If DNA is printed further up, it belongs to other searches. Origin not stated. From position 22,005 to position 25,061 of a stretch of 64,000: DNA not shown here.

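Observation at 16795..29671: MOP-type aldehyde oxidoreductase embedded in a 12-gene accessory module whose biochemistry is not established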

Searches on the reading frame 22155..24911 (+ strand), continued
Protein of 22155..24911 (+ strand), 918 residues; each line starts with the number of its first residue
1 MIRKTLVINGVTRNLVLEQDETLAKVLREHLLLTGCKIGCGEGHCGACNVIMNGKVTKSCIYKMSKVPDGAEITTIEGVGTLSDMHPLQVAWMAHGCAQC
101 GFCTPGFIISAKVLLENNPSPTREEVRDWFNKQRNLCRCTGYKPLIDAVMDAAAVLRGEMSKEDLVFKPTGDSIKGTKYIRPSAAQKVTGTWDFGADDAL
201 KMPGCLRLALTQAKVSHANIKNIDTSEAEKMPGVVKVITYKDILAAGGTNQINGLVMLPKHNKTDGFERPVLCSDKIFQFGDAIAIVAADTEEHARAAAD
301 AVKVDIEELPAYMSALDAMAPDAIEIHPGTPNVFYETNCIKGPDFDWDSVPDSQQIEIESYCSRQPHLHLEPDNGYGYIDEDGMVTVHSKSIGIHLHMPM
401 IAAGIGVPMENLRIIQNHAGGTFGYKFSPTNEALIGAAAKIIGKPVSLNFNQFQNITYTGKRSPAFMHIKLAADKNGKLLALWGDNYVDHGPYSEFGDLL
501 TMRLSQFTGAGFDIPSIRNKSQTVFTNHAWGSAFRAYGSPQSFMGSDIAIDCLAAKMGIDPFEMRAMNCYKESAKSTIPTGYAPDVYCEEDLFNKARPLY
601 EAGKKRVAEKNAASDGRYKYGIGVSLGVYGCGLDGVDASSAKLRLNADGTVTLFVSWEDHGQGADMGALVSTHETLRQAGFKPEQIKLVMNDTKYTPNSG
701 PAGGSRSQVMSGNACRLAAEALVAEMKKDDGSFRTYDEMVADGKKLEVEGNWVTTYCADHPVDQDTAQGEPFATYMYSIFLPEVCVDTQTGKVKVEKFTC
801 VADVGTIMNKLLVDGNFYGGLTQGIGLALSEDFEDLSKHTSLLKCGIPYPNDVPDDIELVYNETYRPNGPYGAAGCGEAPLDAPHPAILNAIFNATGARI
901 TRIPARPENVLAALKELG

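Call 14: find_related_loci(query=A1, collection=genome_contigs, flank=10000)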
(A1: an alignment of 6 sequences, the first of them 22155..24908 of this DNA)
Query A1 (918 aa) in genome_contigs; peptide patterns used: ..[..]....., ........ (x = any residue, [..] = any of these).
599 stretches matched a pattern (row limit reached: there are more); 585 encode a relative of the query (tblastn E <= 1e-3); the best 80 are kept; 80 distinct loci.
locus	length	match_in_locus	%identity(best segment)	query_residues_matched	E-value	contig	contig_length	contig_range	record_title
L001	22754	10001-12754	97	1-918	0e+0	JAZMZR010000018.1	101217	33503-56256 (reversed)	MAG: Candidatus Limivicinus sp. isolate T1900044749_TS20190415.MAGScoT_cleanbin_000043 SGB_2169_k141_2107511, whole geno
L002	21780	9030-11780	95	1-917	0e+0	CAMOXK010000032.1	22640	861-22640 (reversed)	MAG: uncultured Clostridia bacterium isolate SRR873608_bin.148_metaWRAP_v1.3_MAG genome assembly, contig: NODE_6273_leng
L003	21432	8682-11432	94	1-917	0e+0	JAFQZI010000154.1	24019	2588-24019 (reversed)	MAG: Oscillospiraceae bacterium isolate RGIG2288 Goat_Duodenum-5__c490239, whole genome shotgun sequence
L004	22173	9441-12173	93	1-910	0e+0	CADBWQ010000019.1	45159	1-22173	MAG: Ruminococcaceae bacterium isolate RUG14376 genome assembly, contig: RUG14376_asm_19, whole genome shotgun sequence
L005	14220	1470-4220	92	1-917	0e+0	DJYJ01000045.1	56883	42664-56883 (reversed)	MAG TPA_asm: Clostridiales bacterium UBA6981 UBA6981_contig_3681, whole genome shotgun sequence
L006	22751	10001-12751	92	1-917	0e+0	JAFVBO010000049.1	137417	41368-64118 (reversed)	MAG: Lachnospiraceae bacterium isolate RGIG5021 Roe_deer_Rumen.Co__c501188, whole genome shotgun sequence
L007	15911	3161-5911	92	1-917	0e+0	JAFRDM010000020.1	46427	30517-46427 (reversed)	MAG: Oscillospiraceae bacterium isolate RGIG2396 Goat_Ileum-4__c78438, whole genome shotgun sequence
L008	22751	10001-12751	92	1-917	0e+0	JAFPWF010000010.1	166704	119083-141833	MAG: Oscillospiraceae bacterium isolate RGIG1531 Goat_Abomasum-5__c248, whole genome shotgun sequence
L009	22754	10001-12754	91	1-917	0e+0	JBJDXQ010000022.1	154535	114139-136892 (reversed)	MAG: Candidatus Limivicinus sp. isolate SARD16_bin.009 NODE_16_length_154535_cov_21.835293, whole genome shotgun sequenc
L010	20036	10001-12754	86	1-917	0e+0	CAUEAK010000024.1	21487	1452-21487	MAG TPA_asm: Blautia wexlerae isolate SRR18940294_bin.27_MetaWRAP_v1.3_MAG genome assembly, contig: ERZ18683078.1273, wh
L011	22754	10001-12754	86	1-917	0e+0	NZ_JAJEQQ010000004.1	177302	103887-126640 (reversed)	Blautia fusiformis strain CLA-AA-H217 NODE_4_length_177302_cov_40.775528, whole genome shotgun sequence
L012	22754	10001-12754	86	1-917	0e+0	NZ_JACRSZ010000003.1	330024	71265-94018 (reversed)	Jingyaoa shaoxingensis strain NSJ-46 ATB_D20_9_93_ctg003, whole genome shotgun sequence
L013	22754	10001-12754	85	1-917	0e+0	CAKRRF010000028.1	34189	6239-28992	MAG: uncultured Marvinbryantia sp. isolate REFINED_METABAT215_TOP10_CONTIGS_1500_ASSEMBLY_K77_MERGED__Hadza_PheChl_Fiber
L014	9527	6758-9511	86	1-917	0e+0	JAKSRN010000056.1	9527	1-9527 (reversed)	MAG: Lachnospiraceae bacterium isolate Horse_feces256 MAG256_56, whole genome shotgun sequence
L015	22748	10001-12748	84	1-917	0e+0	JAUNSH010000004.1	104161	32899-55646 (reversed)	MAG: Eubacteriales bacterium isolate S4M_St_6 NODE_47_length_104161_cov_17.609773, whole genome shotgun sequence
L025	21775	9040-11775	75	1-917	0e+0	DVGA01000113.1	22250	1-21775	MAG TPA_asm: Candidatus Scatomorpha intestinavium isolate ChiBcolR7-354 ChiBcolR7__C185361_L22250_SRR6323178, whole geno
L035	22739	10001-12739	79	1-917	0e+0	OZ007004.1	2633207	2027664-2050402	MAG: uncultured Peptococcaceae bacterium isolate 6732_HOM_VAC_s129.ctg000173l_hifiasm_large MAG genome assembly, chromos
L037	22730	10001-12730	67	1-917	0e+0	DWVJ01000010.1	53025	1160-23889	MAG TPA_asm: Candidatus Ruminococcus avistercoris isolate CHK186-6582 CHK186__C72512_L53025_SAMEA5754830, whole genome s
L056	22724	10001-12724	62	1-915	0e+0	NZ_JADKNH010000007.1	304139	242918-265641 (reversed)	Fusibacter ferrireducens strain Q10-2 NODE_7_length_304139_cov_41.053829, whole genome shotgun sequence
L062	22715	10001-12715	62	1-916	0e+0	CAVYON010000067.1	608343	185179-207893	MAG: uncultured Alphaproteobacteria bacterium isolate MFD05705.bin.1.149 genome assembly, contig: contig_8687, whole gen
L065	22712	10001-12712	61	1-915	0e+0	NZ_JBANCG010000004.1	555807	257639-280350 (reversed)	Breoghania sp. JC706 4, whole genome shotgun sequence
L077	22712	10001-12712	62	1-915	0e+0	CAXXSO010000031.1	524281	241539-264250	MAG: uncultured Cohaesibacter sp. isolate 024a460e-e00e-4b9b-a653-832c004b0c67 genome assembly, contig: contig_31, whole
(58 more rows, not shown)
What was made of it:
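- Closest known: Desulfovibrio gigas MOP. Different: The host here is a gut Oscillospiraceae (closest locus Candidatus Limivicinus, 97%; call 14).
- The set is kept in organisms with very different carbon metabolism across 7 phyla (call 14).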

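Call 18: search_protein_families(library=ncbifam, proteins=[window:22155-24911:+], max_evalue=0.001)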
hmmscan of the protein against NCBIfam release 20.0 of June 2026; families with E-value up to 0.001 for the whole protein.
window:22155-24911:+ (918 aa): 20 families
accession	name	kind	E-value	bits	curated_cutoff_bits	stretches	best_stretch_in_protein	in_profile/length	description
NF045668.1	pterin_aldehy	equivalog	0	1498.3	1100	1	3-915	2-905/905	molybdopterin-dependent aldehyde oxidoreductase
TIGR03311.1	Se_dep_XDH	equivalog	6.7e-120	401.6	830.45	1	6-899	3-835/848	selenium-dependent xanthine dehydrogenase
NF043082.1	XdhA_XDHase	equivalog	1.3e-101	341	780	1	176-916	2-754/758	xanthine dehydrogenase subunit XdhA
NF007426.0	PRK09970.1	equivalog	1.2e-93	314.5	916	1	175-918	6-759/761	xanthine dehydrogenase molybdenum-binding subunit XdhA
TIGR03196.1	pucD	equivalog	9.7e-88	295.4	783.65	2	181-728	9-544/763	xanthine dehydrogenase subunit D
TIGR03194.1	4hydrxCoA_A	equivalog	1.6e-80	271.6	994.55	2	185-723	7-526/746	4-hydroxybenzoyl-CoA reductase subunit alpha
NF041018.1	glyceraldDH_alpha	equivalog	7.8e-72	242.8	790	1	181-911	9-741/741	glyceraldehyde dehydrogenase subunit alpha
TIGR03313.1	Se_sel_red_Mo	hypoth_equivalog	7.5e-69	232.4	1101.9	2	359-915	377-950/951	molybdopterin-dependent oxidoreductase Mo/Fe-S-binding subunit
TIGR02969.1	mam_aldehyde_ox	subfamily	1.2e-59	201.9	1912.3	2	197-835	597-1214/1330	aldehyde oxidase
NF040766.1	CODH_aero_grp5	exception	7.6e-58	196.3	950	2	185-727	15-554/785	aerobic carbon-monoxide dehydrogenase large subunit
TIGR02965.1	xanthine_xdhB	equivalog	2.7e-56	191.2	849.5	2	182-724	8-530/758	xanthine dehydrogenase molybdopterin binding subunit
NF041671.1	peri_hyde_PaoC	equivalog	5.5e-56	190.3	1180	1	177-915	20-732/735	aldehyde oxidoreductase molybdenum-binding subunit PaoC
TIGR02416.1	CO_dehy_Mo_lg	equivalog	1.1e-52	179.2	991.15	3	384-727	204-561/770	aerobic carbon-monoxide dehydrogenase large subunit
NF041020.1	glyceraldDH_gamma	equivalog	5.6e-45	152.9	290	1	4-156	13-162/164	glyceraldehyde dehydrogenase subunit gamma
NF043084.2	XdhC_XDHase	equivalog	4e-39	133.5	217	1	6-152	5-149/151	xanthine dehydrogenase subunit XdhC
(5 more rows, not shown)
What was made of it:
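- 22155..24911 (+): MOP: single-chain MCD-type aldehyde oxidoreductase (2x[2Fe-2S] plus Moco domains, no FAD domain). NF045668 scores 1498 bits, above its 1100 cutoff (call 18).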

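Call 28: search_protein_families(library=pfam, proteins=[L025:17795-18940:+, L062:20869-22713:+, L035:5690-6742:-, L037:17422-17859:+, L077:7447-8586:+, L065:5642-6319:+, L056:6393-8393:+, L065:3351-4886:+], max_evalue=0.001)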
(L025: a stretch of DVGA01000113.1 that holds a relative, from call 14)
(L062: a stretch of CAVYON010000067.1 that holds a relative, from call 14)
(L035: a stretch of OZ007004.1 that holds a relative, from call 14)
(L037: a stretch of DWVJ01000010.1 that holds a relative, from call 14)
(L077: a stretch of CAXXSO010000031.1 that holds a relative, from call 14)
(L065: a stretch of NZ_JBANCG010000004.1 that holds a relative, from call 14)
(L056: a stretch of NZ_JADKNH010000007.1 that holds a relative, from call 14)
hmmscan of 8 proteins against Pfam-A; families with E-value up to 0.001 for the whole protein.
L025:17795-18940:+ (382 aa): 2 families
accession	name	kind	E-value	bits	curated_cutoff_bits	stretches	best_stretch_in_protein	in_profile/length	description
PF00266.25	Aminotran_5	-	4.7e-62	210.5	21.5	1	14-371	1-369/371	Aminotransferase class-V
PF01053.26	Cys_Met_Meta_PP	-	1.5e-05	24.2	27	1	85-215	81-203/381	Cys/Met metabolism PLP-dependent enzyme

L062:20869-22713:+ (615 aa): 1 family
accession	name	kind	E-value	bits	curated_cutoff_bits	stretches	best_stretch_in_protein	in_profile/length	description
PF01590.32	GAF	-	1.9e-07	32.1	22.4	1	214-342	10-133/133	GAF domain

L035:5690-6742:- (351 aa): 1 family
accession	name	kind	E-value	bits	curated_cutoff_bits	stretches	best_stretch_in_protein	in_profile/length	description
PF00994.29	MoCF_biosynth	-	1.2e-18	67.7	26.6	1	185-314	1-141/144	Probable molybdopterin binding domain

L037:17422-17859:+ (146 aa): 0 families

L077:7447-8586:+ (380 aa): 2 families
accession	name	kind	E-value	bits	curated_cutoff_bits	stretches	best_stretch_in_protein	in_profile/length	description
PF00346.24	Complex1_49kDa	-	6.9e-62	209.4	24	2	138-302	2-166/271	Respiratory-chain NADH dehydrogenase, 49 Kd subunit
PF00374.24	NiFeSe_Hases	-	7.3e-09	35.5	25.8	1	62-128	1-67/508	Nickel-dependent hydrogenase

L065:5642-6319:+ (226 aa): 1 family
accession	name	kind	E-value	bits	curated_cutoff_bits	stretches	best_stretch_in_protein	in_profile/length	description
PF01058.29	Oxidored_q6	-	8.3e-27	93.9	27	1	106-217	1-127/128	NADH ubiquinone oxidoreductase, 20 Kd subunit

L056:6393-8393:+ (667 aa): 13 families
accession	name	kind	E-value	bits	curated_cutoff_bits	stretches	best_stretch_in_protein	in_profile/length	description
PF00158.32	Sigma54_activat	-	3.9e-67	225.6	20.2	1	349-516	1-167/168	Sigma-54 interaction domain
PF25601.1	AAA_lid_14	-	1e-25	89.8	27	1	522-604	1-84/87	AAA+ ATPase lid domain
PF14532.12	Sigma54_activ_2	-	1.9e-20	73.9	25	1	362-521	14-138/138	Sigma-54 interaction domain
PF02954.25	HTH_8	-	5.2e-10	39.3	22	1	624-661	3-40/42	Bacterial regulatory protein, Fis family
PF01590.32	GAF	-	2.7e-09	38.1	22.4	1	74-206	5-132/133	GAF domain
PF01078.27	Mg_chelatase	-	3.3e-07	30.4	20.3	0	425-491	89-157/207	Magnesium chelatase, subunit ChlI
PF07728.20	AAA_5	-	4.4e-07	30.4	22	1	372-493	1-124/139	AAA domain (dynein-related subfamily)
PF13426.13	PAS_9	-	3e-05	24.7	27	1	231-321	1-95/103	PAS domain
PF00004.35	AAA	-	6.7e-05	23.8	21.2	1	373-501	1-117/131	ATPase family associated with various cellular activities (AAA)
PF00989.32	PAS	-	0.00018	21.9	22.6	1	230-324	10-110/113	PAS fold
PF23232.1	AAA_lid_13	-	0.0007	20.4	27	0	531-582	9-64/105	Fungal AAA+ ATPase lid domain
PF18024.7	HTH_50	-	0.0007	19.7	27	0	620-665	5-49/50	Helix-turn-helix domain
PF08448.16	PAS_4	-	0.00092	19.9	23.1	0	228-275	2-49/110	PAS fold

L065:3351-4886:+ (512 aa): 0 families

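Call 60: search_protein_families(library=pfam, proteins=[L065:645-1754:+, L065:1992-3350:+, L065:3558-4889:+, L065:4914-5870:+, L065:5819-6322:+, L065:6090-6836:+, L065:6934-7458:+, L065:7466-8569:+, L065:8597-9097:+, L065:8899-9786:+], max_evalue=0.0001)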
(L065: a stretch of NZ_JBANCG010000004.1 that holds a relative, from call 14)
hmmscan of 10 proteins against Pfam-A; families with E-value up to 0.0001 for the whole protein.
L065:645-1754:+ (369 aa): 0 families

L065:1992-3350:+ (452 aa): 0 families

L065:3558-4889:+ (443 aa): 0 families

L065:4914-5870:+ (318 aa): 1 family
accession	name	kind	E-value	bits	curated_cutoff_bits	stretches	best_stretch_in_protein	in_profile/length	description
PF00146.26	NADHdh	-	8.8e-56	189.9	27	1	20-315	10-297/298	NADH dehydrogenase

L065:5819-6322:+ (167 aa): 1 family
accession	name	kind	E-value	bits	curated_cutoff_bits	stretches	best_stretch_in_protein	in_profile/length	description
PF01058.29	Oxidored_q6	-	5.3e-27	94.5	27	1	47-158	1-127/128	NADH ubiquinone oxidoreductase, 20 Kd subunit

L065:6090-6836:+ (248 aa): 6 families
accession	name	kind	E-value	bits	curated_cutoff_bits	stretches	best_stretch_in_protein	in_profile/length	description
PF00037.32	Fer4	-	3.1e-12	46.2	21.1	2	117-139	2-24/24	4Fe-4S binding domain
PF12838.12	Fer4_7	-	2.1e-11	44.5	27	1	122-170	1-52/52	4Fe-4S dicluster domain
PF12837.12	Fer4_6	-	8.3e-09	35.4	25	1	115-138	1-24/24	4Fe-4S binding domain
PF13484.11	Fer4_16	-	1.2e-08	36.1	30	0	156-187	2-32/66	4Fe-4S double cluster binding domain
PF13187.11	Fer4_9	-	1.3e-07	31.9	27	1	123-171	2-52/52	4Fe-4S dicluster domain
PF13237.11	Fer4_10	-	2.1e-06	28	25.5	1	116-167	2-53/53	4Fe-4S dicluster domain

L065:6934-7458:+ (174 aa): 0 families

L065:7466-8569:+ (367 aa): 2 families
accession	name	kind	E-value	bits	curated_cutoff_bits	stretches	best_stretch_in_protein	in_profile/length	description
PF00346.24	Complex1_49kDa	-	9.2e-59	199.2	24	2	125-289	2-166/271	Respiratory-chain NADH dehydrogenase, 49 Kd subunit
PF00374.24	NiFeSe_Hases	-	2.7e-08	33.7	25.8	1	49-105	1-57/508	Nickel-dependent hydrogenase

L065:8597-9097:+ (166 aa): 0 families

L065:8899-9786:+ (295 aa): 2 families
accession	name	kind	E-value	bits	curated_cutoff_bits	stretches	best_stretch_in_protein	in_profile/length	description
PF13478.12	XdhC_C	-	1.5e-42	145.5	29.7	1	108-249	2-125/125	XdhC Rossmann domain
PF02625.21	XdhC_CoxI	-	1.1e-21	77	24.3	1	12-76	3-67/68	XdhC and CoxI family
